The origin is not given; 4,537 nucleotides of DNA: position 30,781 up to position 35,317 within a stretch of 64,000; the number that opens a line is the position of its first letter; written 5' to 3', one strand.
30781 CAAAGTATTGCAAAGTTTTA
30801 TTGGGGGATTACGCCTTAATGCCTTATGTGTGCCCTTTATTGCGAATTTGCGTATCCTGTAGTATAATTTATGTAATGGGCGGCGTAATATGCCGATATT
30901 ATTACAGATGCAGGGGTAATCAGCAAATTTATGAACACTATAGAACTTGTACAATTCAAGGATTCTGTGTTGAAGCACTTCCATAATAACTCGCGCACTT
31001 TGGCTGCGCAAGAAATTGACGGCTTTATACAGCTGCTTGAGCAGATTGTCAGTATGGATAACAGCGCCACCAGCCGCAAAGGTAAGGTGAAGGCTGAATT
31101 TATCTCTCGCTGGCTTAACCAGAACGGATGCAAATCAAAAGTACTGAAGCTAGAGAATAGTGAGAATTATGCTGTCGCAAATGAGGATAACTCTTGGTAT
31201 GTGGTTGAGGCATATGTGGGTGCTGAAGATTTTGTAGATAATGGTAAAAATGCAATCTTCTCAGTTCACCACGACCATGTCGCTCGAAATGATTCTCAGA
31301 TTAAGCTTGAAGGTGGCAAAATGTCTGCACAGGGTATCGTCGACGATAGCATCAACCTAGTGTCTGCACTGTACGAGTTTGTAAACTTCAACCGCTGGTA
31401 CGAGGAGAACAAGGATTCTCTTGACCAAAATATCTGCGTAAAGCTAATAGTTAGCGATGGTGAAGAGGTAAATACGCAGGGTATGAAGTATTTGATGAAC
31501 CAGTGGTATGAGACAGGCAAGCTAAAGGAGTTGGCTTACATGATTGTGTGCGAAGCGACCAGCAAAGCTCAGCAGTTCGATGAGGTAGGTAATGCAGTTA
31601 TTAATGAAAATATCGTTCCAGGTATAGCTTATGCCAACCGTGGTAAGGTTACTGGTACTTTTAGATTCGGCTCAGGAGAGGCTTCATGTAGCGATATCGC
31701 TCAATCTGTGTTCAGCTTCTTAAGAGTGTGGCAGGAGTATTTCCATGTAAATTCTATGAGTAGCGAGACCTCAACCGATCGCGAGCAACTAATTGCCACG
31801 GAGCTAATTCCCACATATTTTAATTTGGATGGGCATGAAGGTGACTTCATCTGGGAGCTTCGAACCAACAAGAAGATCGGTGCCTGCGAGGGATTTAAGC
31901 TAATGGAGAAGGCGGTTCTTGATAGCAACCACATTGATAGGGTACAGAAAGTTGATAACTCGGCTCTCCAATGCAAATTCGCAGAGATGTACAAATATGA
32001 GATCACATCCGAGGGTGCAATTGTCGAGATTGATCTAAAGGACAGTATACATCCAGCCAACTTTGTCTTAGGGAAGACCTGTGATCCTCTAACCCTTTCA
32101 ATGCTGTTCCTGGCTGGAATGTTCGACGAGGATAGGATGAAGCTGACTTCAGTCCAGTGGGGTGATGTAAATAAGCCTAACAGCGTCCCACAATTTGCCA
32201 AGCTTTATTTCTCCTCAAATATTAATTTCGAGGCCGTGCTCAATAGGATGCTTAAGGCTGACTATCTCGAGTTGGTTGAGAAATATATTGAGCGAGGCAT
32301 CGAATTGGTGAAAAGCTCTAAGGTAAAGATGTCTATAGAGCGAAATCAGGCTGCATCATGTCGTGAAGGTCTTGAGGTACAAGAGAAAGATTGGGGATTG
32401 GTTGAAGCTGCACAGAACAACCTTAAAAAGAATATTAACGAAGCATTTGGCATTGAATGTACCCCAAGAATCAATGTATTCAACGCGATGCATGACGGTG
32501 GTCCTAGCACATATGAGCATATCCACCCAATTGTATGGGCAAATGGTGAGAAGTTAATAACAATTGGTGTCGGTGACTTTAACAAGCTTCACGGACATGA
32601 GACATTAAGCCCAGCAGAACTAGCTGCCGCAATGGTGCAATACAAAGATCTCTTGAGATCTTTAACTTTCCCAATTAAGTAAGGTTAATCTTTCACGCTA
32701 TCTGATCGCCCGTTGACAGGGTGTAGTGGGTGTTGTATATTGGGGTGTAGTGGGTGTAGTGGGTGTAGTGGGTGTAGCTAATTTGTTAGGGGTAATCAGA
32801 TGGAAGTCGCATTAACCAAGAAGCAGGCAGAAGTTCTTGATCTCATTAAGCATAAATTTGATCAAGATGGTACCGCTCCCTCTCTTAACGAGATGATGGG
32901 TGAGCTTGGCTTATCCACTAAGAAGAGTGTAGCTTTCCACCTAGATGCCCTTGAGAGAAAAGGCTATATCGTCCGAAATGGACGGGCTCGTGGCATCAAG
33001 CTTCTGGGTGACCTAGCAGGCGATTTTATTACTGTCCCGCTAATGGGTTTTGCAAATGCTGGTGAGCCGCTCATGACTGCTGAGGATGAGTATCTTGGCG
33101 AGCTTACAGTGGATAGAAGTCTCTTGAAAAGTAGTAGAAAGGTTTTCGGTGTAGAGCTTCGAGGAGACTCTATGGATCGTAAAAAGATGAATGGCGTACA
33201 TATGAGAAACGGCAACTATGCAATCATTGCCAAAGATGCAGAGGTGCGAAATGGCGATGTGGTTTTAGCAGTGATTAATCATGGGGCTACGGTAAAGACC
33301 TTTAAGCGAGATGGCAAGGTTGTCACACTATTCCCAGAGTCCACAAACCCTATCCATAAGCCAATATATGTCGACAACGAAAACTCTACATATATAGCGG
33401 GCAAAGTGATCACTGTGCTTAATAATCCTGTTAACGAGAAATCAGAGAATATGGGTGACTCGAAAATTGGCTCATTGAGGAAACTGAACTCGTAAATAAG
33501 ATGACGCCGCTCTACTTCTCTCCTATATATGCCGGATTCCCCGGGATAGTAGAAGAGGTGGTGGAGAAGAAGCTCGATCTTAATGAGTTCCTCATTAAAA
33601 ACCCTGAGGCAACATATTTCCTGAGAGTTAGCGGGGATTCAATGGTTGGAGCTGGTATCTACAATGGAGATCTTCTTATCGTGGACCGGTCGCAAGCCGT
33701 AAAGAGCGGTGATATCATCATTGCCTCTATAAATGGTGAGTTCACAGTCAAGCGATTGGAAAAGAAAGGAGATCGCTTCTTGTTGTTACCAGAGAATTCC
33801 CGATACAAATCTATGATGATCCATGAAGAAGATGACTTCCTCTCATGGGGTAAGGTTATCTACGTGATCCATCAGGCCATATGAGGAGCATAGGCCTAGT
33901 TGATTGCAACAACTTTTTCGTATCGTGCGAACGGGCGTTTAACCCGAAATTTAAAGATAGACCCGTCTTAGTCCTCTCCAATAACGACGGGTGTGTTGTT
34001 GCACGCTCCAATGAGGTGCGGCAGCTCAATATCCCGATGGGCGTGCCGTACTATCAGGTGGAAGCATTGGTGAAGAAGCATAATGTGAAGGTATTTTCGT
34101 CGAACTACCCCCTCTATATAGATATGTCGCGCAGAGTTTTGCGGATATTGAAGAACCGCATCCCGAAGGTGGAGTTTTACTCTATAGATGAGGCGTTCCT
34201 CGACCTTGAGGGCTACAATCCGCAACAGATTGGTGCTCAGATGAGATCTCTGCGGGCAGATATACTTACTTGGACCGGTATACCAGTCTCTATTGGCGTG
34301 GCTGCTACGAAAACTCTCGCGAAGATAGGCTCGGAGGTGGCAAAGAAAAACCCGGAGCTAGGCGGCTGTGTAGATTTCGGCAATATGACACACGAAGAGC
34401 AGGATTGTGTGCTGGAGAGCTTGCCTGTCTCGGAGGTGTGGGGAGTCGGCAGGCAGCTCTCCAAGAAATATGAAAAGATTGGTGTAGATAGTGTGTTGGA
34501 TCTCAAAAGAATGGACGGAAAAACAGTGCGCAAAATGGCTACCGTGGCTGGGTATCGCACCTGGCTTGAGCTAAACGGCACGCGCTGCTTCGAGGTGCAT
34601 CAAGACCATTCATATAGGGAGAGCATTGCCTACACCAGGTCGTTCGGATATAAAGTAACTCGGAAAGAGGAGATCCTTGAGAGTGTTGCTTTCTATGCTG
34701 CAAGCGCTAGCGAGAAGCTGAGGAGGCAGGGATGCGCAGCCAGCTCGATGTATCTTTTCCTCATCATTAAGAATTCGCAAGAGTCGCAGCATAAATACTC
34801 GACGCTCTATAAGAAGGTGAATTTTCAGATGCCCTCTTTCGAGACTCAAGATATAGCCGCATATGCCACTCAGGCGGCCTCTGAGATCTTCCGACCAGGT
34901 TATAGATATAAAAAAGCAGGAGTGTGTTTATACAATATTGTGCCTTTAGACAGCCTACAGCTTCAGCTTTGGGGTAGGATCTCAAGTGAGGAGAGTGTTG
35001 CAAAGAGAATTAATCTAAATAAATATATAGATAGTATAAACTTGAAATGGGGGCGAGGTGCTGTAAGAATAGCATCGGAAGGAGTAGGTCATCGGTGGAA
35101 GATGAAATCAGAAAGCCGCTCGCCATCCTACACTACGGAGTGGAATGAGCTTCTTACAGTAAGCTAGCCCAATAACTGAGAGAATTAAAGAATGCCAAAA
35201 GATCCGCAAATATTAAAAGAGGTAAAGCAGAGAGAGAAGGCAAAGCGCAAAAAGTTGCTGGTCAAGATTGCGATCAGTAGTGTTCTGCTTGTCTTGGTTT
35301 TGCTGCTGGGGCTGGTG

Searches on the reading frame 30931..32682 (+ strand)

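Call 77: search_protein_families(library=pfam, proteins=[window:30931-32682:+], max_evalue=0.001)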
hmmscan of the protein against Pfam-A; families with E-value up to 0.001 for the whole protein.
window:30931-32682:+ (583 aa): 1 family
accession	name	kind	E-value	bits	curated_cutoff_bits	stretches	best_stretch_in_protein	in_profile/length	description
PF01546.33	Peptidase_M20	-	0.00074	19.9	24.6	1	110-366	2-113/206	Peptidase family M20/M25/M40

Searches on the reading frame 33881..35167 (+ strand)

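Call 77: search_protein_families(library=pfam, proteins=[window:33881-35167:+], max_evalue=0.001)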
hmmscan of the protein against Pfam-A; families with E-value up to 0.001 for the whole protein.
window:33881-35167:+ (428 aa): 4 families
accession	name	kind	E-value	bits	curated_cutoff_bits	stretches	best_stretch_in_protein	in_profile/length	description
PF00817.25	IMS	-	6.3e-35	120.7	23.2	1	7-151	1-147/148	impB/mucB/samB family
PF13438.11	DUF4113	-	2.9e-19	69.3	24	1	379-427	3-51/51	Domain of unknown function (DUF4113)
PF11799.13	IMS_C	-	1.4e-14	54.9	20.7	1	246-363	1-109/109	impB/mucB/samB family C-terminal domain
PF11798.14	IMS_HHH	-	0.00028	21.4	24.4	1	172-202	2-32/32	IMS family HHH motif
